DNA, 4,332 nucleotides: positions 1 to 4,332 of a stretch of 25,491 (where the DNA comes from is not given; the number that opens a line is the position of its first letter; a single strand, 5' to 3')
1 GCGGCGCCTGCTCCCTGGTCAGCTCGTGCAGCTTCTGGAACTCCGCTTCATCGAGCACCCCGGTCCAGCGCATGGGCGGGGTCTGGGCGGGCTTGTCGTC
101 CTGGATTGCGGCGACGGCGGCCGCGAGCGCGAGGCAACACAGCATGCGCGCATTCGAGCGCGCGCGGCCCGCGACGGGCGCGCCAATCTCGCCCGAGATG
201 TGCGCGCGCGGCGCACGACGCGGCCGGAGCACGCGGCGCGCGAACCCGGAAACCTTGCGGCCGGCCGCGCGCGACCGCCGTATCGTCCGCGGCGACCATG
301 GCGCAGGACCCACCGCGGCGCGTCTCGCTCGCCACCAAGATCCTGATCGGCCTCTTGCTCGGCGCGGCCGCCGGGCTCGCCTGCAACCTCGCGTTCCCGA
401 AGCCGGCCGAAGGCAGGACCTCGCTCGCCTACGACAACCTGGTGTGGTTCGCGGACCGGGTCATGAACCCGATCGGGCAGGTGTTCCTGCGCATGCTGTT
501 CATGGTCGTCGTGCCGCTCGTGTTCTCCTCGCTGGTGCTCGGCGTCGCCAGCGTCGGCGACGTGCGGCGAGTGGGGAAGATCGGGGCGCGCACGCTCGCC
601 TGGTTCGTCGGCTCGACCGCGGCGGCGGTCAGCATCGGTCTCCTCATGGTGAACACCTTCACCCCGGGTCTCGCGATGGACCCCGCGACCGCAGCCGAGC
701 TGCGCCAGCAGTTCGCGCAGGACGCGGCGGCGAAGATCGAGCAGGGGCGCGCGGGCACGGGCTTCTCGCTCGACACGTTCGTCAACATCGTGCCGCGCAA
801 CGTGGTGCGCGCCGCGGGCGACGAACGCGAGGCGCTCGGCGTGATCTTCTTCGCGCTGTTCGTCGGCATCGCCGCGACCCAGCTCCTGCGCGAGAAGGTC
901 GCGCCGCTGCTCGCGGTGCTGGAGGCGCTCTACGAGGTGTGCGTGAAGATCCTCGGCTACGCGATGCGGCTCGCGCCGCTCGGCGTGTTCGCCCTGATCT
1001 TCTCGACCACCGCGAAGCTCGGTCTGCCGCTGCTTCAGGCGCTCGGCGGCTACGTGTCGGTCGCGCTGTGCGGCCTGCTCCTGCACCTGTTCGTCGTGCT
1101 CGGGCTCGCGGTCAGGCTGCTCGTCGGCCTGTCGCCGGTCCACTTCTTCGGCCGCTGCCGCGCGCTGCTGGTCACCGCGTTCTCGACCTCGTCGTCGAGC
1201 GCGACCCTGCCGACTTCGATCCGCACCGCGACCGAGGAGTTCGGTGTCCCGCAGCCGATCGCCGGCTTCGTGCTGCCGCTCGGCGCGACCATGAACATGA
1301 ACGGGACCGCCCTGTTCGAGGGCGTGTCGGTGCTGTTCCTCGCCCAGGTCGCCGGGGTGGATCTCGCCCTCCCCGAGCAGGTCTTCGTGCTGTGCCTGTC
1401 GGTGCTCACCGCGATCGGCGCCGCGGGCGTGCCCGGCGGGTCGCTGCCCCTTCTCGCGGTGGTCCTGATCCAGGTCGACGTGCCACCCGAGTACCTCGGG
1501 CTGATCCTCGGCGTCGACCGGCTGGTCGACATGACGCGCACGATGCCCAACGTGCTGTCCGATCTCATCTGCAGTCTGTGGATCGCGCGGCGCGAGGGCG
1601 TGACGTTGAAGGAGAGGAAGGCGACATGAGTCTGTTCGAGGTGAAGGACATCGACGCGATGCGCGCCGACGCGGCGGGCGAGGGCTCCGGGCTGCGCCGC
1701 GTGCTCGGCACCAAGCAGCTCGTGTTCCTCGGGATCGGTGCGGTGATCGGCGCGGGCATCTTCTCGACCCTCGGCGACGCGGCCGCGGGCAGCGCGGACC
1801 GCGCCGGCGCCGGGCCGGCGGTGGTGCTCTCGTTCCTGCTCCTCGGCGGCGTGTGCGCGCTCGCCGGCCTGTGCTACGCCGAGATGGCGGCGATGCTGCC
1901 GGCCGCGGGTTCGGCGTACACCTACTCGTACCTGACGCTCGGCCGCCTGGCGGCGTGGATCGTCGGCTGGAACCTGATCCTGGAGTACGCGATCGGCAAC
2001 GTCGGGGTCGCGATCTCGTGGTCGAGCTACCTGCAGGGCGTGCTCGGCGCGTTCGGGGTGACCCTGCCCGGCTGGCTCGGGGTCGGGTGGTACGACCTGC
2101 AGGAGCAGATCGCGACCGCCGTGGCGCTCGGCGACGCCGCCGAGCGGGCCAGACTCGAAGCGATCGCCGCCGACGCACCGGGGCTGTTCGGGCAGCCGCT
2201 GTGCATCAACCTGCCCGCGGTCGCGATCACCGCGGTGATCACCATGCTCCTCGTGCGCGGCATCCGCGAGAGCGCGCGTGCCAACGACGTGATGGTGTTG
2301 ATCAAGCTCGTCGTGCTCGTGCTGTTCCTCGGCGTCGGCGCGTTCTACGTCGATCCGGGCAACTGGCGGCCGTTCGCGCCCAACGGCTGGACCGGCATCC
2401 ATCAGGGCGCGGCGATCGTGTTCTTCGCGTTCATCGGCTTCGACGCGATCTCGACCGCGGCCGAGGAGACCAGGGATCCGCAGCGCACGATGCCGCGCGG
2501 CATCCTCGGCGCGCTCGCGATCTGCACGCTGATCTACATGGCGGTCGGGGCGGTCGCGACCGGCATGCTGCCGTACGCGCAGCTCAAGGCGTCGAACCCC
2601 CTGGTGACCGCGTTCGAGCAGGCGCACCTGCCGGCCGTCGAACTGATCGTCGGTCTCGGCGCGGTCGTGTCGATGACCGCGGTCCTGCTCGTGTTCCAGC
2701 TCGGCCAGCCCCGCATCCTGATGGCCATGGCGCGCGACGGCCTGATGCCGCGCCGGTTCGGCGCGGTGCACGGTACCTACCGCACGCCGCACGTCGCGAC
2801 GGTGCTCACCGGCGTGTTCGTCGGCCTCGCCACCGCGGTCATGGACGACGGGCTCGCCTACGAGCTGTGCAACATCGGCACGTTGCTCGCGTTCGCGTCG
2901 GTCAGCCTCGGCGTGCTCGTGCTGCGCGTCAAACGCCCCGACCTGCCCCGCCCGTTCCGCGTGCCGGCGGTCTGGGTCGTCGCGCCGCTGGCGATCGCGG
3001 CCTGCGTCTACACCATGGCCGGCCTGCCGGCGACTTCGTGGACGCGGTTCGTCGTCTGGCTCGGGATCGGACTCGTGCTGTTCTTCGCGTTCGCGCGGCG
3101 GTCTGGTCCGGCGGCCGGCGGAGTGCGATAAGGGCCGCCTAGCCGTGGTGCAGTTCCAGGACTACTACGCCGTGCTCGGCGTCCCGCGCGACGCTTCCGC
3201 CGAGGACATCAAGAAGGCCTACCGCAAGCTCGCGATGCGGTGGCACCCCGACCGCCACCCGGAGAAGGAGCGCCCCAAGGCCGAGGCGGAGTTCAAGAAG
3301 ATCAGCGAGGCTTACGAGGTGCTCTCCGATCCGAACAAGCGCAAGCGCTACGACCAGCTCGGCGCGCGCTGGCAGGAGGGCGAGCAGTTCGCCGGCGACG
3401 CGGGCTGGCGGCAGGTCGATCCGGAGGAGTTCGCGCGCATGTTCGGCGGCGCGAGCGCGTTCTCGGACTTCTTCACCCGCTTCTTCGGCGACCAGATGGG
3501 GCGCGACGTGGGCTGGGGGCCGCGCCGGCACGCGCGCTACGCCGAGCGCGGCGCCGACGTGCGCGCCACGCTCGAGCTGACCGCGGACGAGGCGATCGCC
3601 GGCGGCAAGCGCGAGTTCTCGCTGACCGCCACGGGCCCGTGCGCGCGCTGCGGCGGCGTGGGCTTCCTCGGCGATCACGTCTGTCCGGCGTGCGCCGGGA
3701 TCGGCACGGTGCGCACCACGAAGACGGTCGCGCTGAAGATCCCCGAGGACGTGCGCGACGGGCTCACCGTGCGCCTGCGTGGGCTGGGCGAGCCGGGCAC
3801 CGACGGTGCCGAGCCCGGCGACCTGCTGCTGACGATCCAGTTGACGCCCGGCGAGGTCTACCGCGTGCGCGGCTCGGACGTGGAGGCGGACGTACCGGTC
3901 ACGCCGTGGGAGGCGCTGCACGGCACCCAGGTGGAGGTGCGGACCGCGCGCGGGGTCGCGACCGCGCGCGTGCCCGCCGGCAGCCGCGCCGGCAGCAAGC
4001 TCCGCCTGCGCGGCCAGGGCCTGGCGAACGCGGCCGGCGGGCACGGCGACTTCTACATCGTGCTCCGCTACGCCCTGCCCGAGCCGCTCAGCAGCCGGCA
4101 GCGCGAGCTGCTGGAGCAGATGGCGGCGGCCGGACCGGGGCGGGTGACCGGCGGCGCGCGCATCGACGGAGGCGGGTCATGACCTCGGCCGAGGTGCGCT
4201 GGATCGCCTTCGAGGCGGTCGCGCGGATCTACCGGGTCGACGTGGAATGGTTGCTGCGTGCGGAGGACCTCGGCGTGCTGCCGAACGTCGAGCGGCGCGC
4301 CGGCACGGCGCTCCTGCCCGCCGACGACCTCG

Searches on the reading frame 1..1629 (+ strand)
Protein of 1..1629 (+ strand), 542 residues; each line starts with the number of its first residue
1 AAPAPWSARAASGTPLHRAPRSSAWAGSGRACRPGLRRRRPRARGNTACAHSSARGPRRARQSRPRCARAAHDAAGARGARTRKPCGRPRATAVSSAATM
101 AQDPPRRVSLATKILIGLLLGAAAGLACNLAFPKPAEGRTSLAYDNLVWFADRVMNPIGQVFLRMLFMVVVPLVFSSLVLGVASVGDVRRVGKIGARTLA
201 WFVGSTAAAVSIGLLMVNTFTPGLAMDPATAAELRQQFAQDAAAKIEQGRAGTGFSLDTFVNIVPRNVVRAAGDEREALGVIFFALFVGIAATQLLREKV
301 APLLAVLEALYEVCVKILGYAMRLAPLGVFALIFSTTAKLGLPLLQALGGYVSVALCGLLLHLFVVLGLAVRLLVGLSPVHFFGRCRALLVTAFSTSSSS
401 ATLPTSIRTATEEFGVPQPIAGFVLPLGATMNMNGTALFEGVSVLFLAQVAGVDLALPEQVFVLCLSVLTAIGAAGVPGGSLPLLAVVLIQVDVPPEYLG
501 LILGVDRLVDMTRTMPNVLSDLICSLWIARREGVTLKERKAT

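Call 21: search_protein_families(library=pfam, proteins=[window:1-1629:+], max_evalue=0.01)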
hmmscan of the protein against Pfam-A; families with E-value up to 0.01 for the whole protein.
window:1-1629:+ (542 aa): 1 family
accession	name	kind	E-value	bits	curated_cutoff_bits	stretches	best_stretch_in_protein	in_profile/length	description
PF00375.23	SDF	-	1.1e-110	370.7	27.9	1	110-530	1-386/387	Sodium:dicarboxylate symporter family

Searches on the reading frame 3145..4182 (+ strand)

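Call 21: search_protein_families(library=pfam, proteins=[window:3145-4182:+], max_evalue=0.01)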
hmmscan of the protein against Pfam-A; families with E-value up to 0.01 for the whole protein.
window:3145-4182:+ (345 aa): 3 families
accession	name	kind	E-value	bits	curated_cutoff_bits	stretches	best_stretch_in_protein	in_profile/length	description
PF01556.23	DnaJ_C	-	5.2e-32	111.4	26.6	1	139-312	1-152/152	DnaJ C terminal domain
PF00226.36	DnaJ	-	5.6e-28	97.3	27.8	1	6-70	1-63/63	DnaJ domain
PF20833.2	RNase_E_G_Thio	-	0.0017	18.9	26.8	1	179-199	1-21/86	RNase E/G, Thioredoxin-like domain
